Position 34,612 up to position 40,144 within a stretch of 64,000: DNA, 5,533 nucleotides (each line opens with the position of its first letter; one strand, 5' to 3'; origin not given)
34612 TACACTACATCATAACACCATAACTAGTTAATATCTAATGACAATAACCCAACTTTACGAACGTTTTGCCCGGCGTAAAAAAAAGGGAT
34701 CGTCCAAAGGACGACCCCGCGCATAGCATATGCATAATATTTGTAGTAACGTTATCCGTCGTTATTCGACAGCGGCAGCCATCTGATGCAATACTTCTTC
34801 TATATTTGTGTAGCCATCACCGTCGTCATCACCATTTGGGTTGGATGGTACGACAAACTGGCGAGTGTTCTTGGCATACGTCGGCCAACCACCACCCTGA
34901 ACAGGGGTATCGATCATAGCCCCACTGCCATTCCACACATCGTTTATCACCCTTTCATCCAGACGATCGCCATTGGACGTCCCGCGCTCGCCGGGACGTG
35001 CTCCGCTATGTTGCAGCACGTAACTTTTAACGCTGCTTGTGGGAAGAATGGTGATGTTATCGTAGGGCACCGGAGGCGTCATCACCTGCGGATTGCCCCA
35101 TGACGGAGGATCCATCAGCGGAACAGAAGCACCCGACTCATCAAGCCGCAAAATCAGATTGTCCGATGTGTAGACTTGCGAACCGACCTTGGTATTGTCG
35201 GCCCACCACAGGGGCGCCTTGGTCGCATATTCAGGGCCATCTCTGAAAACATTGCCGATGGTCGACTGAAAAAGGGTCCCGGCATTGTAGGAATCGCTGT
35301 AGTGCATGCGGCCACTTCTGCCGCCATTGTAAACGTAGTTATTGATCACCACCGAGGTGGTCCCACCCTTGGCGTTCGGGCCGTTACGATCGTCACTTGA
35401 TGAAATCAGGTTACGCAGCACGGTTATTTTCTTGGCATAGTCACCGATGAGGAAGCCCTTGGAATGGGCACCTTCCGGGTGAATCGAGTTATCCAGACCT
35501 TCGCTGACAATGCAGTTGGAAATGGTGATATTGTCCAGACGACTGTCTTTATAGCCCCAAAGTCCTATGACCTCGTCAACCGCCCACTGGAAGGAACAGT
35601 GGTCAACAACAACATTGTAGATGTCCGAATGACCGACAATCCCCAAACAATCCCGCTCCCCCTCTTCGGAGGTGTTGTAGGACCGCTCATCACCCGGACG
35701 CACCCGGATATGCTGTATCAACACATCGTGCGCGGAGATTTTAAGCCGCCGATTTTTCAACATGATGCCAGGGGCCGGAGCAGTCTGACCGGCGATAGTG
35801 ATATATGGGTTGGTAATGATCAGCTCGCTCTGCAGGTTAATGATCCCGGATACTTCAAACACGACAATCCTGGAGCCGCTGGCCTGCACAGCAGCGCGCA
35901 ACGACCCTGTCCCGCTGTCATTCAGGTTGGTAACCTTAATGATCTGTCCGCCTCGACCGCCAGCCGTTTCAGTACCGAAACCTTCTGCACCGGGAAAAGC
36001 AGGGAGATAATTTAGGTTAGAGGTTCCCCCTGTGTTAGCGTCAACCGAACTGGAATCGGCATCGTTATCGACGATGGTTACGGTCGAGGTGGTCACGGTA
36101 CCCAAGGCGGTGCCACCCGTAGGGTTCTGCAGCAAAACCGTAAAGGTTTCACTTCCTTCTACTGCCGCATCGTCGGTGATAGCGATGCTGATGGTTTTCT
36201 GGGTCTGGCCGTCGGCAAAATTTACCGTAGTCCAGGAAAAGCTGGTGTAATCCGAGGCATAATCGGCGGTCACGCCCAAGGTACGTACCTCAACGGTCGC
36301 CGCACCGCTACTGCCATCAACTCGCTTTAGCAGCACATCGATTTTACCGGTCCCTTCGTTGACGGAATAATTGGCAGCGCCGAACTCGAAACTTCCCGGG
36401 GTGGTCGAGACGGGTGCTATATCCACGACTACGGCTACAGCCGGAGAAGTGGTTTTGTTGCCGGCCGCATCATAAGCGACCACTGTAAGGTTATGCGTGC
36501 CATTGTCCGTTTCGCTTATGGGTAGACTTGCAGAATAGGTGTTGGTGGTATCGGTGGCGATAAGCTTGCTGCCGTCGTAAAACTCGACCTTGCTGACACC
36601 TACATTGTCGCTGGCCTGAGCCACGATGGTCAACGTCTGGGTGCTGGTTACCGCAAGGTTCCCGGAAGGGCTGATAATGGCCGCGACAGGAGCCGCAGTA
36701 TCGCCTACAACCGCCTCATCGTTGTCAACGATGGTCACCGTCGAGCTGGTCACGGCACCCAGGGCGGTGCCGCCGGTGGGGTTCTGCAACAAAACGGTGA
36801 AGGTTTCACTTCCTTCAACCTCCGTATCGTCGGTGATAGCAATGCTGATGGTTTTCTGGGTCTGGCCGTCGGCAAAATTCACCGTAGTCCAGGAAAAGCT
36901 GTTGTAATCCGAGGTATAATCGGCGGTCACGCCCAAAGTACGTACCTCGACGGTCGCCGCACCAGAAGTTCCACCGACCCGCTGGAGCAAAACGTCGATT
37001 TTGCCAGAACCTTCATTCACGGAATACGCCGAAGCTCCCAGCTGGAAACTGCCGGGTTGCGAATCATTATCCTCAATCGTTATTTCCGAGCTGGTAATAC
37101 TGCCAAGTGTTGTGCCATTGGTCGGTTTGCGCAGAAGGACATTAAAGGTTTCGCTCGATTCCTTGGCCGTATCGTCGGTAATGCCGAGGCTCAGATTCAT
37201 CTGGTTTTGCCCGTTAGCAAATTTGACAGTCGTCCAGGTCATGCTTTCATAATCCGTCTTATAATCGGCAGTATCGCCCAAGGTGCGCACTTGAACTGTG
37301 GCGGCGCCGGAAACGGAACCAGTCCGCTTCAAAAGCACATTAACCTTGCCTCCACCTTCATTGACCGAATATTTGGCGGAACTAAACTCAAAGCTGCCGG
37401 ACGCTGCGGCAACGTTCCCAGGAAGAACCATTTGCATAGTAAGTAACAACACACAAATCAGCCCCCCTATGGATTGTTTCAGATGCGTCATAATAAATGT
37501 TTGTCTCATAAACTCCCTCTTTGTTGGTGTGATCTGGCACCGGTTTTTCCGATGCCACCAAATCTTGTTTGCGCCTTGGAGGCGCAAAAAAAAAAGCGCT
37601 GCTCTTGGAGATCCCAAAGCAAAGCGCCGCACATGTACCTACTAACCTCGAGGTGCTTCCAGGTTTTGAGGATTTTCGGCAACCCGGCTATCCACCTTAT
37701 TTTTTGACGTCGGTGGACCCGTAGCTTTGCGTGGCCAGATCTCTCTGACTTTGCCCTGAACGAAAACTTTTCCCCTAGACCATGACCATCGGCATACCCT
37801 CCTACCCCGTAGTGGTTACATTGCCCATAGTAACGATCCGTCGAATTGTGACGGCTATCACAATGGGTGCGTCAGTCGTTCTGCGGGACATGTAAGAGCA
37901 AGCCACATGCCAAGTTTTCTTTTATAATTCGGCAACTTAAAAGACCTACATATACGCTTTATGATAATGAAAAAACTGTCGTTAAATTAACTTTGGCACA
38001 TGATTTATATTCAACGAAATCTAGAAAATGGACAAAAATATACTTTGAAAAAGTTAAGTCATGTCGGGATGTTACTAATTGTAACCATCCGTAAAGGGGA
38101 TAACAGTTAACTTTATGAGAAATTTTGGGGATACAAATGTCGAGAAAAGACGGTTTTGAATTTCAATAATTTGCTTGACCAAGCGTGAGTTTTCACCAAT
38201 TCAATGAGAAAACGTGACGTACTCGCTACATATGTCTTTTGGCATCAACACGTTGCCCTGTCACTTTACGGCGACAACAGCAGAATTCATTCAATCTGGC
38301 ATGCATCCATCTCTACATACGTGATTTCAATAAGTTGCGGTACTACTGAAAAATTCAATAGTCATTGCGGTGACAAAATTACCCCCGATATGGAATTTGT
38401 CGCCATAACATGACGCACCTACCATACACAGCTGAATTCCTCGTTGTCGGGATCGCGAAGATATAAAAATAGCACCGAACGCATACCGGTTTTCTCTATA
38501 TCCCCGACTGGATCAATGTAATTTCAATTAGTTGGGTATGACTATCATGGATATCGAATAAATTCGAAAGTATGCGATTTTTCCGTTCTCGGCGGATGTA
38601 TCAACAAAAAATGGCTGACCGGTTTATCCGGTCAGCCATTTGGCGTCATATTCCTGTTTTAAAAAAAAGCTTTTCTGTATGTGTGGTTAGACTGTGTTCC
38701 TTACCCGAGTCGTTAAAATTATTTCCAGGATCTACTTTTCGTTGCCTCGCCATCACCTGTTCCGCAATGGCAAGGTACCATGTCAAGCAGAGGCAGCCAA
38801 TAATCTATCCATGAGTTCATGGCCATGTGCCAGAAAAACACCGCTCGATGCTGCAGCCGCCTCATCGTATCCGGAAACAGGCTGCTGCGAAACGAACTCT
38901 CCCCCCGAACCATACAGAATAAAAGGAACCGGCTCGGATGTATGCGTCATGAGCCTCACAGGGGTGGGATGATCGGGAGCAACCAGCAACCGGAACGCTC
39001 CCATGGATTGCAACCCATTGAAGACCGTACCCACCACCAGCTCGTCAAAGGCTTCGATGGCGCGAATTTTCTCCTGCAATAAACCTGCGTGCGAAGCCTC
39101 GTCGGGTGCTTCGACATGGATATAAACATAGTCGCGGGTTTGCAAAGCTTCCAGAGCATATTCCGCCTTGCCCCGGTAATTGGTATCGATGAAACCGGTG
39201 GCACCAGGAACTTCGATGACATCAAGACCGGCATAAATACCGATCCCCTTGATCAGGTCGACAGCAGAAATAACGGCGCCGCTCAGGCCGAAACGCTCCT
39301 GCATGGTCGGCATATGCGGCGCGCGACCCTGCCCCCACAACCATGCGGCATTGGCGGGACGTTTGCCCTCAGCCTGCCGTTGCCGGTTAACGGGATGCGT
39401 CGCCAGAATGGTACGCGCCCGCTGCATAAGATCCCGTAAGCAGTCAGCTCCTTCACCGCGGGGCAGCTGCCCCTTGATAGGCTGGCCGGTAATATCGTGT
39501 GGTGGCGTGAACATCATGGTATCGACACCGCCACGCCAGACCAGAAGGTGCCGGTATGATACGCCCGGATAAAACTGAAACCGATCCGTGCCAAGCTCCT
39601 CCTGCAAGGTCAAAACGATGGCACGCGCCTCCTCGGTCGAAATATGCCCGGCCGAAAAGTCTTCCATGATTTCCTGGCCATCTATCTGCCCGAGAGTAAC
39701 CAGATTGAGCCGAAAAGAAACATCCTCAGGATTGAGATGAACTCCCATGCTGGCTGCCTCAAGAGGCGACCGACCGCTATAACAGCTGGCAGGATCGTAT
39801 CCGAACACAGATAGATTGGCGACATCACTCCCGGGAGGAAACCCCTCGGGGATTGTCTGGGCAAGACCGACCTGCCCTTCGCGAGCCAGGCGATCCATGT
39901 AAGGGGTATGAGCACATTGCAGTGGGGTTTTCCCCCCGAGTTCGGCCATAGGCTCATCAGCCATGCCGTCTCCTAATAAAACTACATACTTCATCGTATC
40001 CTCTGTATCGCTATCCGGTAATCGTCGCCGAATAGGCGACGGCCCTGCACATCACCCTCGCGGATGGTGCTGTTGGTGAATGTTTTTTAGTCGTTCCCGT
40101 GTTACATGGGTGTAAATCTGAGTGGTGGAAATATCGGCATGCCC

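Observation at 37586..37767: GEMM-I (c-di-GMP-I) riboswitch with a terminator platform in the leader of a secreted Calx-beta/pectate-lyase-like gene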

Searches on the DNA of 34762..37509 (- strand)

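Call 22: search_rna_families(sources=[L081, L082, L083, L084, L085, L086, L087, L088, L089], threshold=gathering, show_alignments=0)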
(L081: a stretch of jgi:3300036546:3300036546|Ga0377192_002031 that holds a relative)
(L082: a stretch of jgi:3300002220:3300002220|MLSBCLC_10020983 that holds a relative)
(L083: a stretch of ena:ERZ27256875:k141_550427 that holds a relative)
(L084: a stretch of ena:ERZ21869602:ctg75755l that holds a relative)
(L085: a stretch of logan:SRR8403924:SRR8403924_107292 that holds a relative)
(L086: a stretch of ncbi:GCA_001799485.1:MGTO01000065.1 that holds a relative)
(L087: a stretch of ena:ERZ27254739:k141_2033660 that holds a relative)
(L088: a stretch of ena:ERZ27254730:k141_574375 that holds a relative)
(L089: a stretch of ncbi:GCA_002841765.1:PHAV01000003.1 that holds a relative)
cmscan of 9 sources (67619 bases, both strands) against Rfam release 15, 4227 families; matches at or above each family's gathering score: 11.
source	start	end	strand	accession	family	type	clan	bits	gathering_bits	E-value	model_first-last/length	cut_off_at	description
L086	2191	2295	-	RF00059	TPP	Cis-reg; riboswitch;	-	65.4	54.3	1.5e-10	1-105/105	no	TPP riboswitch aptamer (THI element)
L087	2069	2173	-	RF00059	TPP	Cis-reg; riboswitch;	-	65.4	54.3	1.5e-10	1-105/105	no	TPP riboswitch aptamer (THI element)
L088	1171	1275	-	RF00059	TPP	Cis-reg; riboswitch;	-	65.4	54.3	1.5e-10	1-105/105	no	TPP riboswitch aptamer (THI element)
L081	62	153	+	RF01051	c-di-GMP-I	Cis-reg; riboswitch;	CL00126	62.8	35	6.8e-10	1-87/87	no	c-di-GMP-I riboswitch aptamer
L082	2747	2838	+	RF01051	c-di-GMP-I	Cis-reg; riboswitch;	CL00126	62.8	35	6.8e-10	1-87/87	no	c-di-GMP-I riboswitch aptamer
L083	1425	1514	+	RF03167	c-di-GMP-I-GGC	Cis-reg; riboswitch;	CL00126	62.5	59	2.4e-12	1-80/80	no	c-di-GMP-I-GGC riboswitch aptamer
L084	2167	2257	+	RF01051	c-di-GMP-I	Cis-reg; riboswitch;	CL00126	61.1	35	1.8e-09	1-87/87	no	c-di-GMP-I riboswitch aptamer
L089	2882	2959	+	RF03167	c-di-GMP-I-GGC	Cis-reg; riboswitch;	CL00126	60.3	59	1e-11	1-80/80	no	c-di-GMP-I-GGC riboswitch aptamer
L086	2765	2842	+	RF03167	c-di-GMP-I-GGC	Cis-reg; riboswitch;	CL00126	59.4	59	1.9e-11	1-80/80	no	c-di-GMP-I-GGC riboswitch aptamer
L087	2643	2720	+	RF03167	c-di-GMP-I-GGC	Cis-reg; riboswitch;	CL00126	59.4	59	1.9e-11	1-80/80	no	c-di-GMP-I-GGC riboswitch aptamer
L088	1745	1822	+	RF03167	c-di-GMP-I-GGC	Cis-reg; riboswitch;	CL00126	59.4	59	1.9e-11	1-80/80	no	c-di-GMP-I-GGC riboswitch aptamer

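Call 30: search_rna_families(sources=[L083, L086, L089], threshold=gathering, show_alignments=4)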
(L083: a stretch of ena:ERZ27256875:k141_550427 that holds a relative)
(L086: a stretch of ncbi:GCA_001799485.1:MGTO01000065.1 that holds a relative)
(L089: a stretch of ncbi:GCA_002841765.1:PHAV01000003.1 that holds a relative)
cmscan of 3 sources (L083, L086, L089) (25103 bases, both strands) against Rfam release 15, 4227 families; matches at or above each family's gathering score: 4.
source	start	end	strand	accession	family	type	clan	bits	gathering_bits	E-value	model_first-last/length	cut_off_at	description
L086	2191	2295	-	RF00059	TPP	Cis-reg; riboswitch;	-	65.4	54.3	5.4e-11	1-105/105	no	TPP riboswitch aptamer (THI element)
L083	1425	1514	+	RF03167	c-di-GMP-I-GGC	Cis-reg; riboswitch;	CL00126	62.5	59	8.9e-13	1-80/80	no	c-di-GMP-I-GGC riboswitch aptamer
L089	2882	2959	+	RF03167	c-di-GMP-I-GGC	Cis-reg; riboswitch;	CL00126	60.3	59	3.7e-12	1-80/80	no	c-di-GMP-I-GGC riboswitch aptamer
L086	2765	2842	+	RF03167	c-di-GMP-I-GGC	Cis-reg; riboswitch;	CL00126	59.4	59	7.1e-12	1-80/80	no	c-di-GMP-I-GGC riboswitch aptamer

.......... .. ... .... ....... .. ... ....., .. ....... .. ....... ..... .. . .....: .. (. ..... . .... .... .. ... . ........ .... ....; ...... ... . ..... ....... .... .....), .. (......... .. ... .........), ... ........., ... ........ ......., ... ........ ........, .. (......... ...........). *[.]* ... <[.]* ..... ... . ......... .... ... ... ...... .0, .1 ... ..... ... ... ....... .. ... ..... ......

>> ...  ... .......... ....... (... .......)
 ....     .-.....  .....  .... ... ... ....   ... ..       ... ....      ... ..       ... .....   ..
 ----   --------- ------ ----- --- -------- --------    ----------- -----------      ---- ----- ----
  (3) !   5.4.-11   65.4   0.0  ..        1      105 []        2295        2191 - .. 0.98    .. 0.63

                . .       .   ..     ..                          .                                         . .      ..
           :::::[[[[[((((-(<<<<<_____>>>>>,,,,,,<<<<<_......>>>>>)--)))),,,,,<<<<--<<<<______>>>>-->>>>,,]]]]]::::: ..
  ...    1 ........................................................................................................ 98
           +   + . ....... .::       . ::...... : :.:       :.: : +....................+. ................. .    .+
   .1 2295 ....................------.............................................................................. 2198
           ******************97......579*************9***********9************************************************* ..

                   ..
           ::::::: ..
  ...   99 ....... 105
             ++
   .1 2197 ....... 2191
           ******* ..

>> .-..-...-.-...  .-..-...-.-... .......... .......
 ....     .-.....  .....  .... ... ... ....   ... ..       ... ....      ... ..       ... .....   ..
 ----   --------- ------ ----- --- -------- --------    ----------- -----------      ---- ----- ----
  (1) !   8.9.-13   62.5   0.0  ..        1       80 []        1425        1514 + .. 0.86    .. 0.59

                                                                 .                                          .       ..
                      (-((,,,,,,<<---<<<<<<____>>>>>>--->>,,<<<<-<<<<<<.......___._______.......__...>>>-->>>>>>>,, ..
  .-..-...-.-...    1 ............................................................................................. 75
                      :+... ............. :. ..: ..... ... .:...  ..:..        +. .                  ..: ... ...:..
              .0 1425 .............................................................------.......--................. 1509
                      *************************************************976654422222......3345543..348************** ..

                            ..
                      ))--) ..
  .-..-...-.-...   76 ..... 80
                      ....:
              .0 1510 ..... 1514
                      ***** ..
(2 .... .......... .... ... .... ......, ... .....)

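Call 59: search_rna_families(sources=[L090, L091, L092, L093], threshold=gathering, show_alignments=0)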
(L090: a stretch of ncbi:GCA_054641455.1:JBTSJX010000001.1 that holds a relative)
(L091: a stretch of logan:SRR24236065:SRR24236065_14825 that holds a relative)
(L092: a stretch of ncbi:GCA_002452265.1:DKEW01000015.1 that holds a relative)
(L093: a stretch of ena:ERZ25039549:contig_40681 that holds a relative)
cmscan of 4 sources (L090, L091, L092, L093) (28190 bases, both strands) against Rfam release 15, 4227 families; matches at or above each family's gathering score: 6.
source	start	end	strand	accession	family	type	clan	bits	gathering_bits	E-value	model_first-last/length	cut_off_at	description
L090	4698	4825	+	RF00162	SAM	Cis-reg; riboswitch;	CL00012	78.2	44.4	4.8e-17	1-108/108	no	SAM riboswitch aptamer (S box leader)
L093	1524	1608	+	RF01051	c-di-GMP-I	Cis-reg; riboswitch;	CL00126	67.6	35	1.9e-11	1-87/87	no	c-di-GMP-I riboswitch aptamer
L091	854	928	+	RF03167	c-di-GMP-I-GGC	Cis-reg; riboswitch;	CL00126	66.8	59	5.8e-14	1-80/80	no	c-di-GMP-I-GGC riboswitch aptamer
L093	1921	2000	+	RF03167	c-di-GMP-I-GGC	Cis-reg; riboswitch;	CL00126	66.6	59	6.6e-14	1-80/80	no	c-di-GMP-I-GGC riboswitch aptamer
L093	2180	2259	+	RF03167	c-di-GMP-I-GGC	Cis-reg; riboswitch;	CL00126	64.7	59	2.3e-13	1-80/80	no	c-di-GMP-I-GGC riboswitch aptamer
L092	2246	2336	+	RF01051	c-di-GMP-I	Cis-reg; riboswitch;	CL00126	60.2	35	1.3e-09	1-87/87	no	c-di-GMP-I riboswitch aptamer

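Call 75: search_rna_families(source=L093, start=1480, end=1660, threshold=gathering, show_alignments=1)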
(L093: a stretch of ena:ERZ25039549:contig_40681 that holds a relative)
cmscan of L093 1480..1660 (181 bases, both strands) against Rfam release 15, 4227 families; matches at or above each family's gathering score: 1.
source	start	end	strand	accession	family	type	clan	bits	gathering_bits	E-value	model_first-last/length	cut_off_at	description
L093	1524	1608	+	RF01051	c-di-GMP-I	Cis-reg; riboswitch;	CL00126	67.6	35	1.2e-13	1-87/87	no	c-di-GMP-I riboswitch aptamer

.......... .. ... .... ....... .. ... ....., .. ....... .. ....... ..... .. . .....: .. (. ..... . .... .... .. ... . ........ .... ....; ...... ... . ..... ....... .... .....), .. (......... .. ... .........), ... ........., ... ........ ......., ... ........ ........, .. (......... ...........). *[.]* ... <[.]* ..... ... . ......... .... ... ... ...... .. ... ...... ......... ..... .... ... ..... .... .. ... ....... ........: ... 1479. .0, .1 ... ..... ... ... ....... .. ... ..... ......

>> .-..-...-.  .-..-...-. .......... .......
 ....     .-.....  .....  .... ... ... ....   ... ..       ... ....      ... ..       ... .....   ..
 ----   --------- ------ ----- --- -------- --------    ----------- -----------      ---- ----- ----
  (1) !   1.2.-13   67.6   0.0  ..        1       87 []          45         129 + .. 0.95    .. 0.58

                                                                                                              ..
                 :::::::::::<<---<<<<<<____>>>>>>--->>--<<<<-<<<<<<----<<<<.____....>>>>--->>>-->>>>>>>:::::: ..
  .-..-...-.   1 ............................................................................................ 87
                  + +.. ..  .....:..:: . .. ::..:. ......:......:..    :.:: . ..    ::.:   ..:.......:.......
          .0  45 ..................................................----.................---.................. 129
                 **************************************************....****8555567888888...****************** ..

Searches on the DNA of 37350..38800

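Call 42: search_rna_families(source=window, start=37350, end=38800, threshold=evalue, max_evalue=5)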
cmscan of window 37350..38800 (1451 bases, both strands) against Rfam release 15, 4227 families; matches with E-value up to 5: 5.
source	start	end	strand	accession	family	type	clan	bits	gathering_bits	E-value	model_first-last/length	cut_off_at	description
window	37674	37764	-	RF03167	c-di-GMP-I-GGC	Cis-reg; riboswitch;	CL00126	56.7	59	2.4e-12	1-80/80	no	c-di-GMP-I-GGC riboswitch aptamer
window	38100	38179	+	RF02644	Spy490380c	Gene; sRNA;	-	27.1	65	0.88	1-96/96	no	S. pyogenes small RNA Spy490380c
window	37438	37550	+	RF00616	LhrC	Gene; sRNA;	CL00114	21.2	110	2.6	1-111/111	no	Listeria LhrC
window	38609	38641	+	RF00752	mir-14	Gene; miRNA;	-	17.3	53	2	14-50/63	no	mir-14 microRNA precursor family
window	37516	37555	-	RF02946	cow-rumen-1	Gene; sRNA;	-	15.8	53.4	2.1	1-61/61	no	cow-rumen-1 RNA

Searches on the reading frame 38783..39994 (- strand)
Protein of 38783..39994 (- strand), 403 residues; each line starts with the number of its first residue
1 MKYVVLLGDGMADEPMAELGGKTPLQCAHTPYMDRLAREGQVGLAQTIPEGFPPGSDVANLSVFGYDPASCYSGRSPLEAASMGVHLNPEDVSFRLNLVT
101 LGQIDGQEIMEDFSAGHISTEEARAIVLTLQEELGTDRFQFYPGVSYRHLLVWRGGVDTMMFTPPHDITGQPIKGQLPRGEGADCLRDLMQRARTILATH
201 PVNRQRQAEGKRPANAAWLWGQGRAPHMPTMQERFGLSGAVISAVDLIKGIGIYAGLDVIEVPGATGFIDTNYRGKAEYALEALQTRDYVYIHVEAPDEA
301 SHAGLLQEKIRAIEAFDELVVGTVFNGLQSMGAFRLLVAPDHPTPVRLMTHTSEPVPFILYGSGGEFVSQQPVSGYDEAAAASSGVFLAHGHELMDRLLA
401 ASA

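Call 9: search_protein_families(library=pfam, proteins=[window:38783-39994:-])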
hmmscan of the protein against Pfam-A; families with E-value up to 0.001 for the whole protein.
window:38783-39994:- (403 aa): 2 families
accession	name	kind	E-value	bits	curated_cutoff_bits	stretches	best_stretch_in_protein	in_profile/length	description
PF10143.14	PhosphMutase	-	1.6e-61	207.6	21.5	1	37-203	1-170/170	2,3-bisphosphoglycerate-independent phosphoglycerate mutase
PF01676.23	Metalloenzyme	-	1.9e-44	152.5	24.3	1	1-365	1-225/252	Metalloenzyme superfamily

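Call 41: find_homologous_proteins(query=window:38783-39994:-, max_evalue=1e-100)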
Query window:38783-39994:- (403 aa): 7942 proteins with E <= 1e-100 among 8000 candidates; the best 120 are listed.
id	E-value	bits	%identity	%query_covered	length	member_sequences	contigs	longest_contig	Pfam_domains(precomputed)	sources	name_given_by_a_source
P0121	4.1e-256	867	95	99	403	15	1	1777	PF10143.15,PF01676.24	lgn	-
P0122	5.6e-242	821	90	99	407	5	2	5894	PF10143.15,PF01676.24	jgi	jgi:2,3-bisphosphoglycerate-independent phosphoglycerate mutase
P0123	5.0e-230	781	85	99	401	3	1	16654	PF10143.15,PF01676.24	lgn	-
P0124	7.1e-229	778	85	99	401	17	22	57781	PF10143.15,PF01676.24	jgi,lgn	jgi:2,3-bisphosphoglycerate-independent phosphoglycerate mutase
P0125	1.3e-228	777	84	100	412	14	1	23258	PF10143.15,PF01676.24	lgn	-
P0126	5.5e-228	775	83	99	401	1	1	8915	PF10143.15,PF01676.24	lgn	-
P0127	4.8e-222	755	83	99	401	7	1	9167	PF10143.15,PF01676.24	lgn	-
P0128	7.8e-220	748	82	97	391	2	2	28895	PF10143.15,PF01676.24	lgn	-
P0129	1.5e-200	684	74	100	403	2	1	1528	PF10143.15,PF01676.24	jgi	jgi:2,3-bisphosphoglycerate-independent phosphoglycerate mutase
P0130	1.1e-188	645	70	100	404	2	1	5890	PF10143.15,PF01676.24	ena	-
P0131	2.1e-188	644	71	100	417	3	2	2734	PF10143.15,PF01676.24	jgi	jgi:2,3-bisphosphoglycerate-independent phosphoglycerate mutase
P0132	1.7e-187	641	71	100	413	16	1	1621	PF10143.15,PF01676.24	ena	-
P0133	6.0e-187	640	71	99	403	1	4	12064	PF10143.15,PF01676.24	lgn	-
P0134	2.0e-186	638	71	99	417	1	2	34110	PF10143.15,PF01676.24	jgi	-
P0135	2.0e-184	631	70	99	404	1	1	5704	PF10143.15,PF01676.24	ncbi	-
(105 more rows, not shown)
